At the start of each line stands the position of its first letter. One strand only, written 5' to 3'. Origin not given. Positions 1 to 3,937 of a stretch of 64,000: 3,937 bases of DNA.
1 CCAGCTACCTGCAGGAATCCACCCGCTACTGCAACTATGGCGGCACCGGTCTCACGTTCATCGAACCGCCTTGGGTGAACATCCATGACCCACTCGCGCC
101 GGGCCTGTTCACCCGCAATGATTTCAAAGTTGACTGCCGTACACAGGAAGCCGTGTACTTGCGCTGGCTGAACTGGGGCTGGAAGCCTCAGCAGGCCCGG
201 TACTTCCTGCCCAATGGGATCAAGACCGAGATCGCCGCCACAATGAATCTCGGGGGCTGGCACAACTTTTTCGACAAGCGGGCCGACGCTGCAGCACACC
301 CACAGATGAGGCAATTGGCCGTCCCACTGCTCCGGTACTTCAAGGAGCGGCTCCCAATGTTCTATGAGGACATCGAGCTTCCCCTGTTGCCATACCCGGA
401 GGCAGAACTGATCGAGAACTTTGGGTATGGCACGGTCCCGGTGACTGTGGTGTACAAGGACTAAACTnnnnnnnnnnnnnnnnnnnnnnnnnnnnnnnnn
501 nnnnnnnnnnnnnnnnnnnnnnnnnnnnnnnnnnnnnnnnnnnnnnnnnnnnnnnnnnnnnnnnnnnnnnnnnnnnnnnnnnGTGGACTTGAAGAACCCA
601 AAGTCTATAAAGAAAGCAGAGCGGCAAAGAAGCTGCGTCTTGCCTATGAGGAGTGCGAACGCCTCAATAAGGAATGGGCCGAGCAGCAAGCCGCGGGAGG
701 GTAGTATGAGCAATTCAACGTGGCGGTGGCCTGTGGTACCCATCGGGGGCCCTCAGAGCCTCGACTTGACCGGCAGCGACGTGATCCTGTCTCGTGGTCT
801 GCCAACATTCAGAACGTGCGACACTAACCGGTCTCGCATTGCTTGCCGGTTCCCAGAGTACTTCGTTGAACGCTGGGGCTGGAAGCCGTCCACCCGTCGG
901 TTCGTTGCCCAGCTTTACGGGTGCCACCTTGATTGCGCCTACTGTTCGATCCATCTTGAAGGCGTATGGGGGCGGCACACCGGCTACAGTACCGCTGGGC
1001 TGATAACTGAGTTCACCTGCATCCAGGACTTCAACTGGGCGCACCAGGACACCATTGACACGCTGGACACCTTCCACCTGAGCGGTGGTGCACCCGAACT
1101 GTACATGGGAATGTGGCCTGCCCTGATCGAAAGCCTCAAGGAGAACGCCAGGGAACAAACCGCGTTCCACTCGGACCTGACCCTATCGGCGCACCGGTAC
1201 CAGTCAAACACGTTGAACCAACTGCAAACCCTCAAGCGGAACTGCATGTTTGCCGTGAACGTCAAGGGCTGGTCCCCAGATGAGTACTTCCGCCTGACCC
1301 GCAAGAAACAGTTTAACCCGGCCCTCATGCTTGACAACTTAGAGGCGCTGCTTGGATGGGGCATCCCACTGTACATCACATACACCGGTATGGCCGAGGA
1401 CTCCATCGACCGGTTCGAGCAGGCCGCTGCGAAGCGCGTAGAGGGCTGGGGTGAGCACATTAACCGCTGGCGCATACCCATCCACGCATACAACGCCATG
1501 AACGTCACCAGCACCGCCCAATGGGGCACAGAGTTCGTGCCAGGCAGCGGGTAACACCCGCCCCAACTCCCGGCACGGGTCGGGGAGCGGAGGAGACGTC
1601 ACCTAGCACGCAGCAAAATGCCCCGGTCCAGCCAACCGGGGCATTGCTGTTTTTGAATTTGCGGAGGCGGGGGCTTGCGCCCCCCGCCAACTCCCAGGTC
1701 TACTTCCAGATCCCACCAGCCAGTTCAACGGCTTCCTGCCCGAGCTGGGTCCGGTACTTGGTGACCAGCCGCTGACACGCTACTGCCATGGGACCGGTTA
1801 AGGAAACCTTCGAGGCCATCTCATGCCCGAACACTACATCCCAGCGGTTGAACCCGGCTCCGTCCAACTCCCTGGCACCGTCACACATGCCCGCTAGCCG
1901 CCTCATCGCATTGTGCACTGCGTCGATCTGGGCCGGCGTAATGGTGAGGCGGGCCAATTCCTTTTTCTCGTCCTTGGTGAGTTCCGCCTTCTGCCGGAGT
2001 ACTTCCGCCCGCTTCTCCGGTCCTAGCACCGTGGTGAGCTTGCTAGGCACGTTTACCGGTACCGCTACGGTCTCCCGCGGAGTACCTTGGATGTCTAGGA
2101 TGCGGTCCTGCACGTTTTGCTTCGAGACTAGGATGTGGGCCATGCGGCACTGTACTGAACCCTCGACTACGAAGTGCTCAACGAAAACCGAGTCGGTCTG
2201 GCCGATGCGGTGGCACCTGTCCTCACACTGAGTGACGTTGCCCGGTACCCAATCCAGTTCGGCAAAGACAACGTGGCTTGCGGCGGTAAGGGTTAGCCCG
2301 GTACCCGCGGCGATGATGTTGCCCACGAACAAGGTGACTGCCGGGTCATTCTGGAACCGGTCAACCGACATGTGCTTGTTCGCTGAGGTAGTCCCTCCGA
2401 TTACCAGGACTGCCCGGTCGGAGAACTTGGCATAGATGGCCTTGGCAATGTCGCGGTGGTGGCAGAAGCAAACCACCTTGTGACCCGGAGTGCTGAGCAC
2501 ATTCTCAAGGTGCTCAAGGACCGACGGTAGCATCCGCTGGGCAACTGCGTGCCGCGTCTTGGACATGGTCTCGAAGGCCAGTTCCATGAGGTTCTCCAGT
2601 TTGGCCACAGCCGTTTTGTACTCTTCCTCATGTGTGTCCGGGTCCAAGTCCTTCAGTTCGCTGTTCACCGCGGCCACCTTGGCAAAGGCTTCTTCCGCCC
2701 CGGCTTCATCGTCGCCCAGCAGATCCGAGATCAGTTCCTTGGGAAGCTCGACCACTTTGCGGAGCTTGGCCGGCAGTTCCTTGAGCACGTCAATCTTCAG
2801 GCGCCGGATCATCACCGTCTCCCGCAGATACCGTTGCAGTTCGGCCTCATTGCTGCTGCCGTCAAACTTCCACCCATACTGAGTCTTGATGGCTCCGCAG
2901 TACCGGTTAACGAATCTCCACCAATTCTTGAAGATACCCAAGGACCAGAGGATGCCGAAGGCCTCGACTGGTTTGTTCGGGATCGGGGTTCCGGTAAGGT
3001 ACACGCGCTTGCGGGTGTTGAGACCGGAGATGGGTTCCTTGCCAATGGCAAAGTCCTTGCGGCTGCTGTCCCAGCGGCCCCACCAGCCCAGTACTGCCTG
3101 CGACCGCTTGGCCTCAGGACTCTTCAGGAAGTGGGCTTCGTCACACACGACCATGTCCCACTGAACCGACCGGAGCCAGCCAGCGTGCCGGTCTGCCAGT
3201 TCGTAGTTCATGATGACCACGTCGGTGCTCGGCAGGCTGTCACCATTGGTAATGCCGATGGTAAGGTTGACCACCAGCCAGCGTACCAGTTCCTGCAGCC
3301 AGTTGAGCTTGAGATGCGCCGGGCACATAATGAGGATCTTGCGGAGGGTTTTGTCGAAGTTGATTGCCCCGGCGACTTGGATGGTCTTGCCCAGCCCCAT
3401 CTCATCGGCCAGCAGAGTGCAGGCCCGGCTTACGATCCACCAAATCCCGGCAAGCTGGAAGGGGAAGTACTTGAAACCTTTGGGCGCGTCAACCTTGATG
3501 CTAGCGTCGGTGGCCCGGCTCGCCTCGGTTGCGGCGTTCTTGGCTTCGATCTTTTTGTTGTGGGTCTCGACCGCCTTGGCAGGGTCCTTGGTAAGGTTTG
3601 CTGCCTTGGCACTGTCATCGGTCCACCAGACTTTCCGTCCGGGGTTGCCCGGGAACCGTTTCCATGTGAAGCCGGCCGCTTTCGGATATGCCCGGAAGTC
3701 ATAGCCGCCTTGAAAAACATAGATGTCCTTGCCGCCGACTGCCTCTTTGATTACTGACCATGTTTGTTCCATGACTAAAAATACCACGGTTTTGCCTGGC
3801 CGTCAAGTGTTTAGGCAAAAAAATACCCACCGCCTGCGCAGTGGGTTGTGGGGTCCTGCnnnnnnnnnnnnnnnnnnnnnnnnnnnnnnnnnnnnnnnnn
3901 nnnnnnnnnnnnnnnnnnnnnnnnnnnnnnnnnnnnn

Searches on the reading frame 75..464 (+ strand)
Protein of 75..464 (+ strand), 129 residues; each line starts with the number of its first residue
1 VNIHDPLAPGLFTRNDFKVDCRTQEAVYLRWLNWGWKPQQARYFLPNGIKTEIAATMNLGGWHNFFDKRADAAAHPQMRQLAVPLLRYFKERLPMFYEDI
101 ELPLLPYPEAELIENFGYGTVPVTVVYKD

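Call 89: search_protein_families(library=pfam, proteins=[window:75-464:+], max_evalue=0.01)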
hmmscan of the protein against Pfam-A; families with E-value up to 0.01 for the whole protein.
window:75-464:+ (129 aa): 1 family
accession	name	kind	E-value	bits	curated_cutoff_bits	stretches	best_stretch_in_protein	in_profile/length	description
PF02511.20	Thy1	-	1.4e-16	61.2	24.8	1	16-94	112-190/191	Thymidylate synthase complementing protein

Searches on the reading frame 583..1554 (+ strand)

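Call 20: search_protein_families(library=pfam, proteins=[window:583-1554:+], max_evalue=0.001)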
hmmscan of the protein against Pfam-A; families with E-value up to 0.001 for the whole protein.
window:583-1554:+ (323 aa): 1 family
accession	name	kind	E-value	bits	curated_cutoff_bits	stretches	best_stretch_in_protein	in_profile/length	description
PF04055.27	Radical_SAM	-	1.4e-06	29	29.5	1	112-282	5-163/166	Radical SAM superfamily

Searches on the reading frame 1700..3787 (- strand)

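Call 20: search_protein_families(library=pfam, proteins=[window:1700-3787:-], max_evalue=0.001)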
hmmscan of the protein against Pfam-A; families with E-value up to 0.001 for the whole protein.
window:1700-3787:- (695 aa): 2 families
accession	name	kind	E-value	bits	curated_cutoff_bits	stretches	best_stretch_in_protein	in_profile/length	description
PF00176.29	SNF2-rel_dom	-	9.3e-30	104.2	24.9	2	111-232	2-148/290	SNF2-related domain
PF00271.37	Helicase_C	-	1.9e-11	44.6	23.5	1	424-529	3-110/110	Helicase conserved C-terminal domain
